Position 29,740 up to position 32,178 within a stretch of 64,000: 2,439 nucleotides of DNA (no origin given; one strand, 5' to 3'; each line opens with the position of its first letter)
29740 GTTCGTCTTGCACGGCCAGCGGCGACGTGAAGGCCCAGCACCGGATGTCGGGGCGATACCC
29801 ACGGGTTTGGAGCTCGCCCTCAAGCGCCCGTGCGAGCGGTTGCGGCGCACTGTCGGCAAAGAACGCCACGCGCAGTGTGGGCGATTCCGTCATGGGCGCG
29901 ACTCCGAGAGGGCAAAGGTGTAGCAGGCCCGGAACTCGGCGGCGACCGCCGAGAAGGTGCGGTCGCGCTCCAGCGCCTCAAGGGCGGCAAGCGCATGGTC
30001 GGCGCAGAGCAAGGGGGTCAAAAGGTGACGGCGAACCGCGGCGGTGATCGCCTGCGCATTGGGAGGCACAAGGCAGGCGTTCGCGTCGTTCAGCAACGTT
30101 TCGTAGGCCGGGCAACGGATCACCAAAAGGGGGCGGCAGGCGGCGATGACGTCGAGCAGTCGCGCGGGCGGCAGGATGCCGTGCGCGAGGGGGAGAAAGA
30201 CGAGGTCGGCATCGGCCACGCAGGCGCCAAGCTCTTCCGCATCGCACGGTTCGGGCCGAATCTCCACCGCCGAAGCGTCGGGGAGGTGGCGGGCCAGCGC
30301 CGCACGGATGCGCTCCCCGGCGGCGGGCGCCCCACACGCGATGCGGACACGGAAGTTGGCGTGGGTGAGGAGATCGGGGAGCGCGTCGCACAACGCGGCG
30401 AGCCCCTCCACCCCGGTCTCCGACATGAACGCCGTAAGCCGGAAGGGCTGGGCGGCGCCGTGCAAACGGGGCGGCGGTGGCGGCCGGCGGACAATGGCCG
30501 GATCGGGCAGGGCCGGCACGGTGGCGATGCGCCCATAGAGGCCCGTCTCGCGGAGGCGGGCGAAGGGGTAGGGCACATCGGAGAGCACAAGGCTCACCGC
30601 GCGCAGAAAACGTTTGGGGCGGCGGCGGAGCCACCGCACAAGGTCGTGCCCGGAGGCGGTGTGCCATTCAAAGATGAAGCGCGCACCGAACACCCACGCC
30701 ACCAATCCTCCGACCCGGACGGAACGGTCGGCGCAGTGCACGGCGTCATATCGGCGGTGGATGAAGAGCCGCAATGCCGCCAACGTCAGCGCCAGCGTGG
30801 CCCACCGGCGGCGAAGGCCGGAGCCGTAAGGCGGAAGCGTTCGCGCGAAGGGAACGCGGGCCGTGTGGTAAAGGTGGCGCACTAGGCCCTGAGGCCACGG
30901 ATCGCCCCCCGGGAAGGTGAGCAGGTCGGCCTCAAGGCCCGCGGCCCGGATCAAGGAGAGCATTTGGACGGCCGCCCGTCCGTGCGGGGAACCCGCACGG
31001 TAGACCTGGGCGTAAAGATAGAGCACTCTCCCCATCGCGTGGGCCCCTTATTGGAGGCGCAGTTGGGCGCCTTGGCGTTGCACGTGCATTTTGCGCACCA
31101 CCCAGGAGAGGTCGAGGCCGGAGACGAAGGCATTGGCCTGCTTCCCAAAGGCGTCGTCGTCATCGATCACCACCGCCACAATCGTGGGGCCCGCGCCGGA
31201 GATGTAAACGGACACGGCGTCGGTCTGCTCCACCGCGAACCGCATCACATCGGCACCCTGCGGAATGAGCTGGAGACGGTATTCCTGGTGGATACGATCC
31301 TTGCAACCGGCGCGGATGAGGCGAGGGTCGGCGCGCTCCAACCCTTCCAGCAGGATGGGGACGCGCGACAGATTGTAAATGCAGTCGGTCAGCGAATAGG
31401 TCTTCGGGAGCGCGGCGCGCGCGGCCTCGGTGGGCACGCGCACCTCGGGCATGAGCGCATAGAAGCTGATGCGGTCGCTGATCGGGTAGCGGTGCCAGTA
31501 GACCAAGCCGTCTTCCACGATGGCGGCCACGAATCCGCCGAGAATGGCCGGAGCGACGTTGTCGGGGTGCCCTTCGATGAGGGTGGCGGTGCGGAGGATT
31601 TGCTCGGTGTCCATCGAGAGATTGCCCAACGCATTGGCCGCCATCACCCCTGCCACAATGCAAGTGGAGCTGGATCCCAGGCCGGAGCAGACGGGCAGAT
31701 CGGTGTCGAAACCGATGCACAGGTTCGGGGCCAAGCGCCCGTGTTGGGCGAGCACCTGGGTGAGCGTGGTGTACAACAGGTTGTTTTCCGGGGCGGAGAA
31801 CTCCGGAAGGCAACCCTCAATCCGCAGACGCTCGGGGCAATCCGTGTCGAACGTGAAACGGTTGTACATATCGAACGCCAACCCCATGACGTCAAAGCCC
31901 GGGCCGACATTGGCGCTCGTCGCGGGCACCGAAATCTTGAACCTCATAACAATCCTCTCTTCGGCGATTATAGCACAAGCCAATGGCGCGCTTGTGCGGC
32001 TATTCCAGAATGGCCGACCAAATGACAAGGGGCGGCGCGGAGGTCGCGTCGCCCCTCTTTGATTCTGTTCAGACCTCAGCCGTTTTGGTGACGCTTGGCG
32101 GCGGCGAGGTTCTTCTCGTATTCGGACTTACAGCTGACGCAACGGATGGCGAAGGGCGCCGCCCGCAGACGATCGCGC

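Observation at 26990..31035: GT4 / FkbH-like / ACP / KAS-III / ACP cluster directly upstream of, and co-oriented with, the giant secreted protein gene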

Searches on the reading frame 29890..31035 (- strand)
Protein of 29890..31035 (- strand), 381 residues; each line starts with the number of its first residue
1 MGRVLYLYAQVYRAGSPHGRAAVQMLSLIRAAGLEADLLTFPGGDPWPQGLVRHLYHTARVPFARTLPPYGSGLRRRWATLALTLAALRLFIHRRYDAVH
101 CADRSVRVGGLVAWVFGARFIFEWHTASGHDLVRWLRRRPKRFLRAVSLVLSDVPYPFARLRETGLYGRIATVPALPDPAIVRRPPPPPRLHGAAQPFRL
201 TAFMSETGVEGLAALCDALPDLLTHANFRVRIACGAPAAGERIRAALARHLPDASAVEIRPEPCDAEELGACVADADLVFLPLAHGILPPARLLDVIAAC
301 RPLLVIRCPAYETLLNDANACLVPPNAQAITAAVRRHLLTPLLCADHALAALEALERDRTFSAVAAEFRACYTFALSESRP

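Call 4: search_protein_families(library=pfam, proteins=[window:29890-31035:-], max_evalue=0.01)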
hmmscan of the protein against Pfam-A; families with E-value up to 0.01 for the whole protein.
window:29890-31035:- (381 aa): 2 families
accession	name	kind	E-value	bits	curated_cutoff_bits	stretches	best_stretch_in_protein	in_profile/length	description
PF13439.12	Glyco_transf_4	-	0.0009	19.7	28.5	1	22-148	8-135/170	Glycosyltransferase Family 4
PF13524.12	Glyco_trans_1_2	-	0.0051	17.2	25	0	266-368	37-142/144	Glycosyl transferase-like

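Call 5: search_protein_families(library=ncbifam, proteins=[window:29890-31035:-], max_evalue=0.01)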
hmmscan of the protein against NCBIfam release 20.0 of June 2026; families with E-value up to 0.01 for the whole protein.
window:29890-31035:- (381 aa): 0 families

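Call 39: search_solved_structures(query=A2, max_evalue=1, show_alignments=2)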
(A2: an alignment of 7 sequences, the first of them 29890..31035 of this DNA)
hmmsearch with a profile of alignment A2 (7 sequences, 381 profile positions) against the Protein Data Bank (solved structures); distinct sequences matched with E-value up to 1: 7.
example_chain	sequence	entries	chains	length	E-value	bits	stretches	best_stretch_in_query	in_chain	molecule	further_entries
5i45_A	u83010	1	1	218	4.5e-05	25.4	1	202-379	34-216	Glycosyl transferases group 1 family protein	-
4n9w_A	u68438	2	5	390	0.00028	22.8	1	210-372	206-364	GDP-mannose-dependent alpha-(1-2)-phosphatidylinositol mannosyltransferase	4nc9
2gej_A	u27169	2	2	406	0.00031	22.7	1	210-372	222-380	PHOSPHATIDYLINOSITOL MANNOSYLTRANSFERASE (PimA)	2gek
2iv7_A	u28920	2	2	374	0.0018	20.2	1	217-348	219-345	LIPOPOLYSACCHARIDE CORE BIOSYNTHESIS PROTEIN RFAG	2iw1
2b3x_A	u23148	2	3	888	0.21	13.4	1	36-102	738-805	Iron-responsive element binding protein 1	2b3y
2f9f_A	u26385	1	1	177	0.35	12.6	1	294-344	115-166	first mannosyl transferase (wbaZ-1)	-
6kih_A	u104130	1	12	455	0.37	12.5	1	225-373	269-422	Tll1590 protein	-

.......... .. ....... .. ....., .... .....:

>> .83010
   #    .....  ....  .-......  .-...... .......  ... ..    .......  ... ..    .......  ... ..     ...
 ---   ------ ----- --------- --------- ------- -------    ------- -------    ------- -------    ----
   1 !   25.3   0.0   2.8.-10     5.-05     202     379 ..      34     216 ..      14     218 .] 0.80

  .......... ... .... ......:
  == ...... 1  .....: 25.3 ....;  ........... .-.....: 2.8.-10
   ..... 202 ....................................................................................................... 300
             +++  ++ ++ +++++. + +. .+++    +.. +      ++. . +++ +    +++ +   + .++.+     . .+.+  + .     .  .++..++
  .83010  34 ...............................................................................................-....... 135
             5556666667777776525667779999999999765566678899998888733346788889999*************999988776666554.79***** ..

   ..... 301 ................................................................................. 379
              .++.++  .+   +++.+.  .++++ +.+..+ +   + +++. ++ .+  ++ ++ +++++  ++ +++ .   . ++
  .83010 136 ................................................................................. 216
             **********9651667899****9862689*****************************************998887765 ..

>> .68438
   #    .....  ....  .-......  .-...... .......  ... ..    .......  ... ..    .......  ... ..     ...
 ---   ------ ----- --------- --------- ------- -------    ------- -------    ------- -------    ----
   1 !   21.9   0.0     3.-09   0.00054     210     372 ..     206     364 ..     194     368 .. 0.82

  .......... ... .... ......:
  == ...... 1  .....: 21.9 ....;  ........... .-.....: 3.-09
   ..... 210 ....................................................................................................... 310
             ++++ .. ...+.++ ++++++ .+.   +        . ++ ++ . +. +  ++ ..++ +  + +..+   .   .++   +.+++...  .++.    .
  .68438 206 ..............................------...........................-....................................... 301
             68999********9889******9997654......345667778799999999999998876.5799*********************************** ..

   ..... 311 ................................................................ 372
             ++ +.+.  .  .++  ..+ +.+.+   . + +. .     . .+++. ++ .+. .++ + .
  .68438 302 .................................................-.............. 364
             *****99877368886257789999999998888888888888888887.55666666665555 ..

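Call 40: find_homologous_proteins(query=window:29890-31035:-, max_evalue=0.001)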
Query window:29890-31035:- (381 aa): 42 proteins with E <= 0.001 among 8000 candidates.
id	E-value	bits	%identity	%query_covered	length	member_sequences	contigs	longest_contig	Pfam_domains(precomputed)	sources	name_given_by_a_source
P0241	4.0e-244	828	97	100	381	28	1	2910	-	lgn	-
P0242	9.7e-213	725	86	100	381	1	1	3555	PF13524.13,PF13439.13,PF13692.13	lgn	-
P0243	4.6e-202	689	81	100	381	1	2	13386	PF13439.13,PF13692.13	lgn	-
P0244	1.2e-195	668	79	100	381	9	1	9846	PF13692.13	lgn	-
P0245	1.1e-182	626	73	100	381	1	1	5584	PF13692.13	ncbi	-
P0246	4.1e-166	571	68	100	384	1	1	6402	PF13579.13,PF13692.13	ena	-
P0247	9.8e-165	567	66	100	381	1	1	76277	PF13692.13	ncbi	-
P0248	7.1e-141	488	58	99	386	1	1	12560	PF13692.13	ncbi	-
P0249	1.9e-140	487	58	99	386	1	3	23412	PF13692.13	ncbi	-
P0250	1.4e-138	480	59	98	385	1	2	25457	PF13692.13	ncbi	-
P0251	1.1e-136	474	59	99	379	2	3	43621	PF13579.13,PF13439.13,PF13692.13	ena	-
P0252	9.1e-126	438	55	99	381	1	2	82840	-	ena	-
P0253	6.9e-123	429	53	99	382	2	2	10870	PF13439.13,PF13692.13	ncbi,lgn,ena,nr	ncbi:MAG: glycosyltransferase [Kiritimatiellae bacterium]|nr:glycosyltransferase [Kiritimatiellia ba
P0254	2.9e-122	427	53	100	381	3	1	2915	PF13579.13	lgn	-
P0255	7.9e-122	425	51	100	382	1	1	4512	PF13579.13,PF13439.13,PF13692.13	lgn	-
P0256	1.6e-120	421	53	100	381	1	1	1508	PF13579.13,PF13692.13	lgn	-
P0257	2.0e-120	421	56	99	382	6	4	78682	PF13579.13,PF13439.13,PF13692.13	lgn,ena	-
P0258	2.3e-120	421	54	99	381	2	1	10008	PF13579.13,PF13692.13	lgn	-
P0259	1.1e-119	418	53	100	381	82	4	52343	PF13579.13,PF13692.13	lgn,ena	-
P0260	1.2e-119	418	55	100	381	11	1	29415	PF13439.13,PF13692.13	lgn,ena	-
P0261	1.2e-119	418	55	99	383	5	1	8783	PF13439.13,PF13692.13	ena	-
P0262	2.5e-119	417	55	99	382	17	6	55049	PF13439.13,PF13692.13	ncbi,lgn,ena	-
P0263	7.4e-119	416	55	100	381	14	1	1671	PF13692.13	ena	-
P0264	1.3e-118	415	53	100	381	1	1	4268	PF13579.13,PF13692.13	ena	-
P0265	5.7e-118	413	53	100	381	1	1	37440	PF13579.13,PF13439.13,PF13692.13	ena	-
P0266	2.7e-117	410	52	100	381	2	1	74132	PF13579.13,PF13692.13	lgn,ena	-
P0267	3.1e-117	410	48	99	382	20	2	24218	PF13579.13,PF13692.13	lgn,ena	-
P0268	7.2e-117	409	52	100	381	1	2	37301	PF13579.13,PF13439.13,PF13692.13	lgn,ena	-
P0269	1.8e-116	408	52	100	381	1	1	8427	PF13579.13,PF13692.13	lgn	-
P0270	7.8e-116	406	52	100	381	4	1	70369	PF13579.13,PF13692.13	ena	-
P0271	4.2e-115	403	53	99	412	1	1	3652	PF13692.13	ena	-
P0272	9.1e-113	396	54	93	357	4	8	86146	PF13692.13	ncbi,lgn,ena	-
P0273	1.1e-110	389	49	99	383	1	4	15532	PF13579.13,PF13439.13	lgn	-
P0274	6.3e-109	383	49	99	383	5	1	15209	PF13579.13,PF13439.13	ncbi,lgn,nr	ncbi:MAG: glycosyltransferase [bacterium]|nr:glycosyltransferase [bacterium]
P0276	2.1e-102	361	47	99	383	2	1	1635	PF13579.13,PF13439.13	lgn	-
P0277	7.0e-97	343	47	99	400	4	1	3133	PF13579.13,PF13692.13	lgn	-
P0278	1.3e-91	326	47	99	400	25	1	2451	PF13692.13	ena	-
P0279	6.0e-91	324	46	98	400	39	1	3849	PF13692.13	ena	-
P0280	1.3e-89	319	44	99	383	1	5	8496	PF13579.13,PF13439.13,PF13692.13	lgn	-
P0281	1.6e-66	243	63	47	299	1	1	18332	PF17863.8,PF13439.13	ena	-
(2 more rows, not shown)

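Call 54: predict_structure(alignment_id=A3)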
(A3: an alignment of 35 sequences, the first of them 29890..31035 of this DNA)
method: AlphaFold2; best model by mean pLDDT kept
length: 381 residues; sequences in the alignment: 35
mean_pLDDT: 91.1   pTM: 0.88
mean pLDDT of the five models: 91.1, 90.1, 89.8, 89.4, 89.2
residues with pLDDT >= 90: 262; 70-90: 114; 50-70: 5; < 50: 0
segments of 3 or more residues with pLDDT < 50: none
pLDDT, mean of each block of 10 residues (from residue 1): 91 88 94 95 91 94 85 88 96 95 86 92 88 92 91 90 88 91 93 89 83 91 91 87 84 84 90 96 91 96 96 96 97 96 97 94 93 85 58
secondary structure, 60 per line:
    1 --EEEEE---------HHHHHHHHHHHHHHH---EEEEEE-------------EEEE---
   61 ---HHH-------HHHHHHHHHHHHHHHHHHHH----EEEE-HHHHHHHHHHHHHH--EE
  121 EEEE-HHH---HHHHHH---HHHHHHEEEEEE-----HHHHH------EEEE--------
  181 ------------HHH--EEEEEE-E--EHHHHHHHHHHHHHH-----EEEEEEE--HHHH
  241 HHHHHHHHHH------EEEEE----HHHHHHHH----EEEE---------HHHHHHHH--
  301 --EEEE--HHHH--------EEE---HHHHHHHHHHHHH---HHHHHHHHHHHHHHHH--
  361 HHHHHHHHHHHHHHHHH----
elements in order: E3-7 H17-31 E35-40 E54-57 H74-93 E98-101 H103-116 E119-124 H132-137 H141-146 E147-152 H158-162 E169-172 E198-203 H209-222 E228-234 H237-250 E257-261 H266-273 E278-281 H291-298 E303-306 H309-312 E321-323 H327-339 H343-358 H361-377

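Call 56: fold_search(model_id=the predicted structure, library=pdb)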
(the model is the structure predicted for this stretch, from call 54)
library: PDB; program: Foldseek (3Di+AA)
matches with E <= 10: 1734; with E <= 0.001: 388
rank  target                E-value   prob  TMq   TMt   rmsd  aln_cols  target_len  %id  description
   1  6tvp_B                3.4e-15  1.00  0.64  0.63   6.5       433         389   15  Structure of Mycobacterium smegmatis alpha-maltose-1-phosphate synthase GlgM (released 2020-04-22)
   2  7qsg_A                4.3e-15  1.00  0.67  0.67   6.4       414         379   19  Methylmannose polysaccharide mannosyltransferase from M. hassiacum (released 2023-01-25)
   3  3c4q_B                2.1e-14  1.00  0.66  0.64   6.2       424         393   18  Structure of the retaining glycosyltransferase MshA : The first step in mycothiol biosynthesis. Organism : Corynebacte (released 2008-04-01)
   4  6tvp_A                2.4e-14  1.00  0.65  0.64   6.7       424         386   15  Structure of Mycobacterium smegmatis alpha-maltose-1-phosphate synthase GlgM (released 2020-04-22)
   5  6kih_A                2.5e-14  1.00  0.65  0.63   6.6       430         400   15  Sucrose-phosphate synthase (tll1590) from Thermosynechococcus elongatus (released 2020-05-27)
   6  6n1x                  2.8e-14  1.00  0.67  0.67   6.2       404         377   13  BshA from Staphylococcus aureus complexed with UDP and N-acetylglucosamine (released 2019-08-21)
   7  3c48_B                7.1e-14  1.00  0.44  0.42  12.1       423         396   16  Structure of the retaining glycosyltransferase MshA: The first step in mycothiol biosynthesis. Organism: Corynebacteri (released 2008-03-25)
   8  6d9t                  9.5e-14  1.00  0.66  0.66   6.2       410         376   13  BshA from Staphylococcus aureus complexed with UDP (released 2019-05-08)
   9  3c48_A                1.5e-13  1.00  0.43  0.41  12.2       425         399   18  Structure of the retaining glycosyltransferase MshA: The first step in mycothiol biosynthesis. Organism: Corynebacteri (released 2008-03-25)
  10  3c4q_A                2.2e-13  1.00  0.64  0.62   6.5       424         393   18  Structure of the retaining glycosyltransferase MshA : The first step in mycothiol biosynthesis. Organism : Corynebacte (released 2008-04-01)
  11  7fga_B                2.8e-13  1.00  0.63  0.69   6.0       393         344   14  Alpha-1,2-glucosyltransferase_UDP_sucrose_tll1591 (released 2022-06-01)
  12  3mbo_C                3.2e-13  1.00  0.66  0.68   6.2       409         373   14  Crystal Structure of the Glycosyltransferase BaBshA bound with UDP and L-malate (released 2010-09-29)
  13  2gej                  7.1e-13  1.00  0.68  0.72   5.0       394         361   17  Crystal Structure of phosphatidylinositol mannosyltransferase (PimA) from Mycobacterium smegmatis in complex with GDP-Ma (released 2007-04-03)
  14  5d01_B                9.4e-13  1.00  0.67  0.70   5.7       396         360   14  Crystal structure of BshA from B. subtilis complexed with N-acetylglucosaminyl-malate (released 2016-09-07)
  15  5d00_B                1.2e-12  1.00  0.67  0.71   5.5       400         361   14  Crystal structure of BshA from B. subtilis complexed with N-acetylglucosaminyl-malate and UMP (released 2016-09-07)
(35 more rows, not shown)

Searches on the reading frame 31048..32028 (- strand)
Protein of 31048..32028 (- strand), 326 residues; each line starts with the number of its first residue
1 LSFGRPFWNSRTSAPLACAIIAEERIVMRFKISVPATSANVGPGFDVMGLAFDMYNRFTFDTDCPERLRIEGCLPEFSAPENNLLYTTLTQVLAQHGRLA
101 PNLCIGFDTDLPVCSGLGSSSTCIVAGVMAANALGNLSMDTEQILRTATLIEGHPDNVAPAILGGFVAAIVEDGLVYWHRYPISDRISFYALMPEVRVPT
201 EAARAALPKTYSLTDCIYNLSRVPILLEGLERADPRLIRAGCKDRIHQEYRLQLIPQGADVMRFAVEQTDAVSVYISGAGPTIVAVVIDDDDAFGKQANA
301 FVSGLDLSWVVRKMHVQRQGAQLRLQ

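Call 4: search_protein_families(library=pfam, proteins=[window:31048-32028:-], max_evalue=0.01)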
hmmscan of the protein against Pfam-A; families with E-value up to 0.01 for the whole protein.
window:31048-32028:- (326 aa): 2 families
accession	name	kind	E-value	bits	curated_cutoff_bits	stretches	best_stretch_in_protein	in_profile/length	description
PF00288.32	GHMP_kinases_N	-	1.8e-15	57.4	22.3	1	83-165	1-87/87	GHMP kinases N terminal domain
PF08544.19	GHMP_kinases_C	-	1.5e-05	25.7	21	1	227-293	2-72/85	GHMP kinases C terminal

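Call 5: search_protein_families(library=ncbifam, proteins=[window:31048-32028:-], max_evalue=0.01)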
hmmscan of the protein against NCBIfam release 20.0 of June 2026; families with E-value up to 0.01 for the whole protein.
window:31048-32028:- (326 aa): 11 families
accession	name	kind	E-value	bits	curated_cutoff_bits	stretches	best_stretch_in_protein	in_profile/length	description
TIGR00191.1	thrB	equivalog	8.8e-68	228.4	168.25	1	30-292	1-270/304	homoserine kinase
NF002288.1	PRK01212.1-4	equivalog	7.9e-49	166.3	194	1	31-320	1-300/303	homoserine kinase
NF002870.0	PRK03188.1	equivalog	1.4e-06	27.2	286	1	225-321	210-302/310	4-(cytidine 5'-diphospho)-2-C-methyl-D-erythritol kinase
TIGR00549.1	mevalon_kin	equivalog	7.8e-06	25.6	163.05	1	77-152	54-130/276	mevalonate kinase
TIGR01920.1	Shik_kin_archae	equivalog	5.2e-05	22.7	126.85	1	86-148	54-115/266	shikimate kinase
NF003036.0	PRK03926.1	equivalog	5.5e-05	22.4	403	1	102-152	75-125/302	mevalonate kinase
NF040725.1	panto_kin_Meth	equivalog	0.0001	21.3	380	1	108-153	91-136/286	pantoate kinase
NF011202.0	PRK14608.1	equivalog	0.00015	21.1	204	0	60-149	50-140/294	4-(cytidine 5'-diphospho)-2-C-methyl-D-erythritol kinase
NF011205.0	PRK14611.1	equivalog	0.0012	18.4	364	1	53-209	35-182/275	4-(cytidine 5'-diphospho)-2-C-methyl-D-erythritol kinase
TIGR01240.1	mevDPdecarb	equivalog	0.0033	16.5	171.35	1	88-168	71-148/305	diphosphomevalonate decarboxylase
NF003006.0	PRK03817.1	equivalog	0.0057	15.7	443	1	92-170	77-155/352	galactokinase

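Call 66: find_related_loci(query=window:31048-31947:-, collection=metagenome_contigs, flank=7000)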
Query window:31048-31947:- (299 aa) in metagenome_contigs; peptide patterns used: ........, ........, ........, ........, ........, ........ (x = any residue, [..] = any of these).
115 stretches matched a pattern; 7 encode a relative of the query (tblastn E <= 1e-3); 6 distinct loci.
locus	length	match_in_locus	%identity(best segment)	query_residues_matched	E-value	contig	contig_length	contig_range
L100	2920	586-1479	90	1-298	0e+0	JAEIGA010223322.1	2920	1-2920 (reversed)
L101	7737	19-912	89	1-298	0e+0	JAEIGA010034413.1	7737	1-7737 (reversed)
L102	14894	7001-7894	88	1-298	0e+0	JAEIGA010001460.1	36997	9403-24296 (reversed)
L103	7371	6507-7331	85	1-275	7e-162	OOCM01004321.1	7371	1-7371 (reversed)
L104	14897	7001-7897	91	1-299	0e+0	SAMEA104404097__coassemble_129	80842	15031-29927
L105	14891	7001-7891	92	1-297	0e+0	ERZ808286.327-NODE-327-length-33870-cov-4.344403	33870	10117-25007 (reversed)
